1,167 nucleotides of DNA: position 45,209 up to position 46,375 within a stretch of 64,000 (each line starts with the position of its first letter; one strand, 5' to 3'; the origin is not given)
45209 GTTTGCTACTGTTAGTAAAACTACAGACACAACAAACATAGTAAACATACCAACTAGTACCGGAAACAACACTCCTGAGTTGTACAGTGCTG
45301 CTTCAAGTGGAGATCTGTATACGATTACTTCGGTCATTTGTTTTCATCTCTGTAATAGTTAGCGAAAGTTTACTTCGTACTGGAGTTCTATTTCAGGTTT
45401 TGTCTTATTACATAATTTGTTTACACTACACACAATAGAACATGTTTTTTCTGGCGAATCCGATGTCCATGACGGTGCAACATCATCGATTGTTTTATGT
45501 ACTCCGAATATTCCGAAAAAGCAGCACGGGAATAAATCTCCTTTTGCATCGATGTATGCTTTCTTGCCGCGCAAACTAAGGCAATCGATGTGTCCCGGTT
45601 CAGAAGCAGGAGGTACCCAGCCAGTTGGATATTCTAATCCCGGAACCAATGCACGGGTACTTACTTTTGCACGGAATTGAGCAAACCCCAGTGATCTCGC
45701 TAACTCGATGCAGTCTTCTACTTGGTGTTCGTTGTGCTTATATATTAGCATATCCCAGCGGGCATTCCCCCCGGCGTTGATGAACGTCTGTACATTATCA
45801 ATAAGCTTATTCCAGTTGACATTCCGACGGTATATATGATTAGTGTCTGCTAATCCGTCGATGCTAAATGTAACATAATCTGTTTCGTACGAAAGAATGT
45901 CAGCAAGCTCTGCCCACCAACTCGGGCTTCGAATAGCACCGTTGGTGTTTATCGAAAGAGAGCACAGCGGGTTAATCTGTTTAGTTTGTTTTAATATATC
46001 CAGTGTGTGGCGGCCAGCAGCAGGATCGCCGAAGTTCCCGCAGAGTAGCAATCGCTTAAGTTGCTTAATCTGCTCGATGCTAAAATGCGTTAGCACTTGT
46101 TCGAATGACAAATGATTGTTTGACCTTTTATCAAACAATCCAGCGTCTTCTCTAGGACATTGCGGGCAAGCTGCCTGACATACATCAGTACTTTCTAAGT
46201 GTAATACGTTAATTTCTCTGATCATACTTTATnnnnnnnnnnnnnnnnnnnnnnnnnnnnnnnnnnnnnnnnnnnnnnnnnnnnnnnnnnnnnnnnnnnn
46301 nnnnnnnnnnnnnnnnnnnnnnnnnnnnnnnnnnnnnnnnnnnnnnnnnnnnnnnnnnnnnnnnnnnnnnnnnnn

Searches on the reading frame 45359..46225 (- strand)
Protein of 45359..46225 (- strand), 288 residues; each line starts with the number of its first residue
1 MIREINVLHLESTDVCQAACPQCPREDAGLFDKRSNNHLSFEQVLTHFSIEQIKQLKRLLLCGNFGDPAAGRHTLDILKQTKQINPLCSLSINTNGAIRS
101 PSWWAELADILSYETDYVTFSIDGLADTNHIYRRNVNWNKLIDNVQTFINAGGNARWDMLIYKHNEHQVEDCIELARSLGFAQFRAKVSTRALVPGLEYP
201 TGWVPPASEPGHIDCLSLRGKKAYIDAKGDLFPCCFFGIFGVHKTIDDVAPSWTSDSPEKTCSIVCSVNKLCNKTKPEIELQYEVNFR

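Call 4: search_protein_families(library=pfam, proteins=[window:45359-46225:-], max_evalue=1)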
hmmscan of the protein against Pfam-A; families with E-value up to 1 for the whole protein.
window:45359-46225:- (288 aa): 2 families
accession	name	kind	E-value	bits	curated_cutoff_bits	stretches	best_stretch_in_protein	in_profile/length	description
PF04055.27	Radical_SAM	-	1.5e-09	38.7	29.5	1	11-175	2-165/166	Radical SAM superfamily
PF13186.11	SPASM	-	0.056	14.2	21.5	1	220-238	5-23/67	Iron-sulfur cluster-binding domain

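Call 5: search_protein_families(library=ncbifam, proteins=[window:45359-46225:-], max_evalue=1)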
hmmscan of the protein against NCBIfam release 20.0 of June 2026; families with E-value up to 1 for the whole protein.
window:45359-46225:- (288 aa): 16 families
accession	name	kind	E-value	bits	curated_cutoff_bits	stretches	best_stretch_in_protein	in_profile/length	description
TIGR04317.1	W_rSAM_matur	equivalog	7.2e-12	45.1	380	1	5-182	3-177/349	tungsten cofactor oxidoreductase radical SAM maturase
TIGR04251.1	SCM_rSAM_ScmF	equivalog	1.9e-10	40.7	400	1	8-183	6-176/353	SynChlorMet cassette radical SAM/SPASM protein ScmF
NF033640.1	N_Twi_rSAM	subfamily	6.1e-10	38.7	170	1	48-180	165-299/398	twitch domain-containing radical SAM protein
TIGR02666.1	moaA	equivalog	5.4e-08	32.2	284.05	1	3-179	7-183/336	GTP 3',8-cyclase MoaA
TIGR04051.1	rSAM_NirJ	equivalog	8e-07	28.3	515.45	1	16-184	12-171/354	heme d1 biosynthesis radical SAM protein NirJ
TIGR04054.1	rSAM_NirJ1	equivalog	1.3e-06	27.3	650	1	7-176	37-197/387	putative heme d1 biosynthesis radical SAM protein NirJ1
TIGR04053.2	TIGR04053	equivalog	4.5e-06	26.2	395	1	9-183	11-180/366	TIGR04053 family radical SAM/SPASM domain-containing protein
TIGR04038.1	tatD_link_rSAM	subfamily_domain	3.4e-05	23.7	129.7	1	6-186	8-188/192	TatD family nuclease-associated radical SAM protein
TIGR02668.1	moaA_archaeal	equivalog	0.00044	19.3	325.25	1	3-178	7-175/303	GTP 3',8-cyclase MoaA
NF001199.0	PRK00164.2-1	equivalog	0.0026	16.9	231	1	3-177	9-176/308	GTP 3',8-cyclase MoaA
TIGR04403.1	rSAM_skfB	equivalog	0.0075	15.1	300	1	102-188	188-276/402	sporulation killing factor system radical SAM maturase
TIGR03977.1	rSAM_pair_HxsC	equivalog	0.0084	15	267.9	1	12-151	31-165/292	His-Xaa-Ser system radical SAM maturase HxsC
TIGR04545.1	rSAM_ahbD_hemeb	equivalog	0.013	14.9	500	1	11-184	5-170/339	heme b synthase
NF038283.1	viperin_w_prok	equivalog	0.014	14.6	180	1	13-129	9-121/281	viperin family antiviral radical SAM protein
NF047865.1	rSAM_PapB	equivalog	0.03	13.6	340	0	8-145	5-146/330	PapB family radical SAM/SPASM ranthipeptide maturase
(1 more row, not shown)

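Call 6: search_protein_families(library=phrogs, proteins=[window:45359-46225:-], max_evalue=0.1)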
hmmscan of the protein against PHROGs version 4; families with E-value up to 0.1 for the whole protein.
window:45359-46225:- (288 aa): 3 families
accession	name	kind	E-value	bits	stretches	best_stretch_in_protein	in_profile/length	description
phrog_21308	-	other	5e-18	65.6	1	4-181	411-588/735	radical SAM domain-containing protein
phrog_14086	-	other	8.5e-06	26.4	1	8-148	89-229/353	radical SAM domain-containing protein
phrog_13987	-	other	0.0001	22.7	1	6-100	15-105/274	radical SAM domain-containing protein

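Call 32: search_dna_similar(query=window:45359-46225:-, collection=phages, mode=protein, max_rows=30)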
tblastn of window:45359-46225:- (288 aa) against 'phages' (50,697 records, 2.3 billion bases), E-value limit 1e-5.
Records with a match: 1; places in all: 1; records where one place covers at least 80% of the query: 0.
Best place of each record, by identity: <60% 1.
By first word of the organism name: Pelagibacter 1.
By host as written in the record: Candidatus Pelagibacter ubique HTCC1062 1.
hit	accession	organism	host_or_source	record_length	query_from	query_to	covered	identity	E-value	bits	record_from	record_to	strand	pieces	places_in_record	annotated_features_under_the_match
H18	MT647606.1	Pelagibacter phage Mosig EXVC030M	Candidatus Pelagibacter ubique HTCC1062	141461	3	203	70%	25.9%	4e-8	60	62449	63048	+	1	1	putative molybdenum cofactor biosynthesis enzyme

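Call 65: find_homologous_proteins(query=window:45359-46225:-, max_evalue=0.00001)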
Query window:45359-46225:- (288 aa): 2191 proteins with E <= 0.00001 among 3220 candidates; the best 120 are listed.
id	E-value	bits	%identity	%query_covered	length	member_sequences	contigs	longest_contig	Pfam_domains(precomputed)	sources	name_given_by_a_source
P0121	5.0e-200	681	100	100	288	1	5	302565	PF04055.28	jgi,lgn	jgi:MoaA/NifB/PqqE/SkfB family radical SAM enzyme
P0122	3.3e-101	357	57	91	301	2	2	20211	PF04055.28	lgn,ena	-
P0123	1.4e-96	341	54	95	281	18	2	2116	PF04055.28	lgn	-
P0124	2.6e-96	340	53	94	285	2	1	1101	PF04055.28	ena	-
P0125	3.9e-95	337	52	99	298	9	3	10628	PF04055.28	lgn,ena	-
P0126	6.2e-95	336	53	95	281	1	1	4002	PF04055.28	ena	-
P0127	6.6e-95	336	53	95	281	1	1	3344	PF04055.28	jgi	jgi:hypothetical protein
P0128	6.7e-95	336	52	98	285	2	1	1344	PF04055.28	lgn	-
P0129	1.4e-94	335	53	94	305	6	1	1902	PF04055.28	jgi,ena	jgi:MoaA/NifB/PqqE/SkfB family radical SAM enzyme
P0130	1.6e-94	335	53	95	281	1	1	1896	PF04055.28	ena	-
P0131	1.7e-94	334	52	92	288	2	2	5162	PF04055.28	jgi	jgi:sulfatase maturation enzyme AslB (radical SAM superfamily)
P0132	1.9e-94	334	52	98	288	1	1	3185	PF04055.28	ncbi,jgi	jgi:MoaA/NifB/PqqE/SkfB family radical SAM enzyme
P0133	2.0e-94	334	51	99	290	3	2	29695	PF04055.28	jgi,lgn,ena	-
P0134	5.8e-94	333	54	92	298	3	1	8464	PF04055.28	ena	-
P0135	6.0e-94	333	53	92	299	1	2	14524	PF04055.28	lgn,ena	-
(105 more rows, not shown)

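Call 98: get_annotated_region(hit=H18, flank=7000)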
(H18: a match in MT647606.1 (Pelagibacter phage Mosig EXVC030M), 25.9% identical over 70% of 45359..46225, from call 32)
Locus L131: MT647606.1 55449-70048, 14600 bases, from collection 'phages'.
description: Pelagibacter phage Mosig EXVC030M, complete genome.
organism: Pelagibacter phage Mosig EXVC030M (NCBI taxid 2759214)
taxonomy: Viruses; Duplodnaviria; Heunggongvirae; Uroviricota; Caudoviricetes; Kyanoviridae
host: Candidatus Pelagibacter ubique HTCC1062; source: oxygen minimum zone; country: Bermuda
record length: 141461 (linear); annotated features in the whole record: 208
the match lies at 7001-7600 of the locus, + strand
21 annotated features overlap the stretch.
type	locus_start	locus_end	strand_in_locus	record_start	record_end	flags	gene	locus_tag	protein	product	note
CDS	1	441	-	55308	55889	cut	-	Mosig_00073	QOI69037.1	putative N-acetyltransferase domain-containing protein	-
CDS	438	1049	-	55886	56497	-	-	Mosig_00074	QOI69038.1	putative methylase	putative methylase involved in ubiquinone biosynthesis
CDS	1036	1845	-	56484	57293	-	-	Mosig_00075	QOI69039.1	putative taurine catabolism dioxygenase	-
CDS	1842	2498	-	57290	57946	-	-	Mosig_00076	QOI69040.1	hypothetical protein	-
CDS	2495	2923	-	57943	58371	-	-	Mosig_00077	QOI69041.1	putative peroxiredoxin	-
CDS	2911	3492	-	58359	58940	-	-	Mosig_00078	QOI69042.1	putative NADPH-dependent FMN reductase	-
CDS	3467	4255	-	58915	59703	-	-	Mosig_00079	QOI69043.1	putative aminotransferase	-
CDS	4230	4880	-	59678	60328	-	-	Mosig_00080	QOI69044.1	putative FA_desaturase domain protein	putative FA_desaturase domain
CDS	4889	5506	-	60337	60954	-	-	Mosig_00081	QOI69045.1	putative Asp_Arg_Hydrox domain-containing protein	putative Asp_Arg_Hydrox domain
CDS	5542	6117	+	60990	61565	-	-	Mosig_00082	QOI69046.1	putative nitroreductase domain-containing protein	-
CDS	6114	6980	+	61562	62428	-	-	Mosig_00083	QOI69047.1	putative molybdenum cofactor biosynthesis enzyme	-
CDS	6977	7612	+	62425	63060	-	-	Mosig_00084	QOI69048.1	putative molybdenum cofactor biosynthesis enzyme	-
CDS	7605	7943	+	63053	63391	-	-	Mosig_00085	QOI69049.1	hypothetical protein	-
CDS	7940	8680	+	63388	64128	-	-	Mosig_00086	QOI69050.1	hypothetical protein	-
CDS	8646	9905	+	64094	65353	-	-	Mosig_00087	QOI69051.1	putative UDP-4-amino-4-deoxy-L-arabinose--oxoglutarate aminotransferase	-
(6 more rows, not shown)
